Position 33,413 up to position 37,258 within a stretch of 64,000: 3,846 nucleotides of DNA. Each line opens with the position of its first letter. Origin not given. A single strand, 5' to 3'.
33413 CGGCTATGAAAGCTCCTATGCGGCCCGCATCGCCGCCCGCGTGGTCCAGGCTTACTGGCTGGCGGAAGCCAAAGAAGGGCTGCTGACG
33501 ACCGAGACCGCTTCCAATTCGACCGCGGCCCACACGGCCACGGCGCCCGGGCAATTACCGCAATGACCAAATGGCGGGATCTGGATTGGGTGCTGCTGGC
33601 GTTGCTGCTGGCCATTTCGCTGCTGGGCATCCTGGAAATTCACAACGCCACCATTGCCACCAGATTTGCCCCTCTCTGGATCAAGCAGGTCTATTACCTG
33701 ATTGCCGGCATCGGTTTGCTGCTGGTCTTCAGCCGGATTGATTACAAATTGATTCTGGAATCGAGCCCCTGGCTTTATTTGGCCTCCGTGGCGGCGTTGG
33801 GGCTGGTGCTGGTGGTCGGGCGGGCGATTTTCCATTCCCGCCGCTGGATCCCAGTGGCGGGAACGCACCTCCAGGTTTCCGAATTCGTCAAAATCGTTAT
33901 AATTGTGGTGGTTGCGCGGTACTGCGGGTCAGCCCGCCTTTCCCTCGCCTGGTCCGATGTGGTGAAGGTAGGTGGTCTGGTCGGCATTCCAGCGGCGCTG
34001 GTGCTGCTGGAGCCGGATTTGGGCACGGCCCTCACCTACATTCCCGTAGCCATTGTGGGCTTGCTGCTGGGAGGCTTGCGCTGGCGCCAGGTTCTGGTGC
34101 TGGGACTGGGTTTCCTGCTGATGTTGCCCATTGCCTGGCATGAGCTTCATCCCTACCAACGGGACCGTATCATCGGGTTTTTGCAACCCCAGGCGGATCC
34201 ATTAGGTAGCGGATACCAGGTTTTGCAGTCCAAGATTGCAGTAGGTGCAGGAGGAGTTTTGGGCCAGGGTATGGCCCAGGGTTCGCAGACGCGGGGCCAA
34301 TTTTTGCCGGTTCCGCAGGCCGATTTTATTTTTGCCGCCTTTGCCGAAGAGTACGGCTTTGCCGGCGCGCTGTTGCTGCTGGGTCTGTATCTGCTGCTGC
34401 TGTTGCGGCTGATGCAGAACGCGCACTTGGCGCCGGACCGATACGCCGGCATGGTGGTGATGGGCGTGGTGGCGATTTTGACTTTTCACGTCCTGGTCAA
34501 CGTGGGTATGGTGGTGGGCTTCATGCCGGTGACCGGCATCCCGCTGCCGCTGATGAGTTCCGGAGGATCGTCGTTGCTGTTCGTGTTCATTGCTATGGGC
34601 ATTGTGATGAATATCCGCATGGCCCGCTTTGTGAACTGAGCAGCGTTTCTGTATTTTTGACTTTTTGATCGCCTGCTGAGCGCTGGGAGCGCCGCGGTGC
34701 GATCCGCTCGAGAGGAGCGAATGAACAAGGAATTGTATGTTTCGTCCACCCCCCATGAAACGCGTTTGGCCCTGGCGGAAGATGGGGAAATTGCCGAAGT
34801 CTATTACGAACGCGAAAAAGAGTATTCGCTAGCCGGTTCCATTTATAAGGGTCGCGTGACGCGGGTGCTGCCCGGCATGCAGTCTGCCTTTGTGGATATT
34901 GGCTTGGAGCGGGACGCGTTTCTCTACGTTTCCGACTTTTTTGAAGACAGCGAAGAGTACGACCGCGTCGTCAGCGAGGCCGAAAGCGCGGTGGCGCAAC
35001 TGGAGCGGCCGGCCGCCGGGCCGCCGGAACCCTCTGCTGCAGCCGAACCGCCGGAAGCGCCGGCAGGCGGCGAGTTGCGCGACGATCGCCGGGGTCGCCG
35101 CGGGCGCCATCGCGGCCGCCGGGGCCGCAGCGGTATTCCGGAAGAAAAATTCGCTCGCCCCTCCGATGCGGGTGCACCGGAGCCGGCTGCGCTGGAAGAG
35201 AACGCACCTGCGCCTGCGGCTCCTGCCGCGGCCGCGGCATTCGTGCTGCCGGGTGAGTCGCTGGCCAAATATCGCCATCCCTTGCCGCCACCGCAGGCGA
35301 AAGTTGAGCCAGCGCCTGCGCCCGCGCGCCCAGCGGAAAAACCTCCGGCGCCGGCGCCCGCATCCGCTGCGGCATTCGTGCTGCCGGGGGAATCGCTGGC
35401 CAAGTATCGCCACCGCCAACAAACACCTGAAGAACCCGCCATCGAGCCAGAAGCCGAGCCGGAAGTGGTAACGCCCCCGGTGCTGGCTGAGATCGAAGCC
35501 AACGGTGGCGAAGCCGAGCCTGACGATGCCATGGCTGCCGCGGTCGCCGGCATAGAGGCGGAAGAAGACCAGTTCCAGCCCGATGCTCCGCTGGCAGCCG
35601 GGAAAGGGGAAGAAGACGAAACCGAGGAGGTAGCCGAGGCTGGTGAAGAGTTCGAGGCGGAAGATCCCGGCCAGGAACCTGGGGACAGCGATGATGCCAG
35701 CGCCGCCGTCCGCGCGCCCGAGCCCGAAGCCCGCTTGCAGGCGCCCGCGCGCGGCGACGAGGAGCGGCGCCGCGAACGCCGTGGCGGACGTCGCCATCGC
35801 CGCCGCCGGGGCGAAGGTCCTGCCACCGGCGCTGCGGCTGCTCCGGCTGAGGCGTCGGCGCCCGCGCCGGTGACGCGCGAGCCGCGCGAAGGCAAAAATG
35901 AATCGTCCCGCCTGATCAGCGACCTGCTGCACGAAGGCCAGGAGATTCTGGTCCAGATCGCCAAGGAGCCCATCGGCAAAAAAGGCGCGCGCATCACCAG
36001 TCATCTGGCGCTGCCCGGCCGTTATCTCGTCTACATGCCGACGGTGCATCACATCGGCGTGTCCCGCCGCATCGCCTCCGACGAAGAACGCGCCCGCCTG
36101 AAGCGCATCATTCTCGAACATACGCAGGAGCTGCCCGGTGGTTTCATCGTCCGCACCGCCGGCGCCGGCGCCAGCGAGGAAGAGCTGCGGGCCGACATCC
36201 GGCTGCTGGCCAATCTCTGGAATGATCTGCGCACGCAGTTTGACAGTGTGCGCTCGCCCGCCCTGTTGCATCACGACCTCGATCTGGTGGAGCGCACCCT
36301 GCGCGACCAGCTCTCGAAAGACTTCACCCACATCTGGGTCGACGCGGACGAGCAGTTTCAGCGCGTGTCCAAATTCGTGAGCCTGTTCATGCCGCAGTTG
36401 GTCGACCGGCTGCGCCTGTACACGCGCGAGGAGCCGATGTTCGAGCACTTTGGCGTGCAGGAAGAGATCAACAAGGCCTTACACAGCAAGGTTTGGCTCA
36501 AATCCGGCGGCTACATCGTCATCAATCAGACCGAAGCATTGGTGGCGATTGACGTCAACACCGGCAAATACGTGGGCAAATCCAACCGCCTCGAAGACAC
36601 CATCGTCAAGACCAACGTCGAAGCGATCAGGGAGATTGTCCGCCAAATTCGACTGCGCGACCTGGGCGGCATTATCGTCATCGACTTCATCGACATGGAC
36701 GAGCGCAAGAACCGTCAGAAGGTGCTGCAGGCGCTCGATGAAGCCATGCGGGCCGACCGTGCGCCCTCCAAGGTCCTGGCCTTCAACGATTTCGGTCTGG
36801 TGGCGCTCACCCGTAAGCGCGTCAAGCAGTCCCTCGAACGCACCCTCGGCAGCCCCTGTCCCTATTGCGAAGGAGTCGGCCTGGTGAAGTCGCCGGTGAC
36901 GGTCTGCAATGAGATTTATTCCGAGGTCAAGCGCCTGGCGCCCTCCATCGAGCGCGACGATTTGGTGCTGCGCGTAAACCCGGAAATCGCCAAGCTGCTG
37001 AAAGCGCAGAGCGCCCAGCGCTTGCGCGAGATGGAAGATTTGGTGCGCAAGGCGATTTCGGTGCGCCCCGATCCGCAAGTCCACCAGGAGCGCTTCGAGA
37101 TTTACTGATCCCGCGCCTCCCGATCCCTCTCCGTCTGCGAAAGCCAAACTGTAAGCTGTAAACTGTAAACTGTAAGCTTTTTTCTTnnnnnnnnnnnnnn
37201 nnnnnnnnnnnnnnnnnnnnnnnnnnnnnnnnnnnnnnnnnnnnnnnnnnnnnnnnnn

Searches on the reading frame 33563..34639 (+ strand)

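Call 31: search_protein_families(library=pfam, proteins=[window:33563-34639:+], max_evalue=0.01)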
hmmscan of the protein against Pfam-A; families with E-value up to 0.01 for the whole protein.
window:33563-34639:+ (358 aa): 1 family
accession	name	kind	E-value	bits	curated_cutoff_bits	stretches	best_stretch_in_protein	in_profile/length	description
PF01098.24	FTSW_RODA_SPOVE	-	2.6e-85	287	26.4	1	7-354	3-353/356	Cell cycle protein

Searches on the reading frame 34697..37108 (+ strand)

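Call 31: search_protein_families(library=pfam, proteins=[window:34697-37108:+], max_evalue=0.01)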
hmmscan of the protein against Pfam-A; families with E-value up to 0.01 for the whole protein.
window:34697-37108:+ (803 aa): 2 families
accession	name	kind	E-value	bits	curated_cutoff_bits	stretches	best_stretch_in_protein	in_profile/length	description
PF10150.14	RNase_E_G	-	1.7e-102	342.9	25.5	1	439-709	2-270/270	Ribonuclease E/G family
PF20833.2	RNase_E_G_Thio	-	2.1e-06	28.2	26.8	1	720-802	1-83/86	RNase E/G, Thioredoxin-like domain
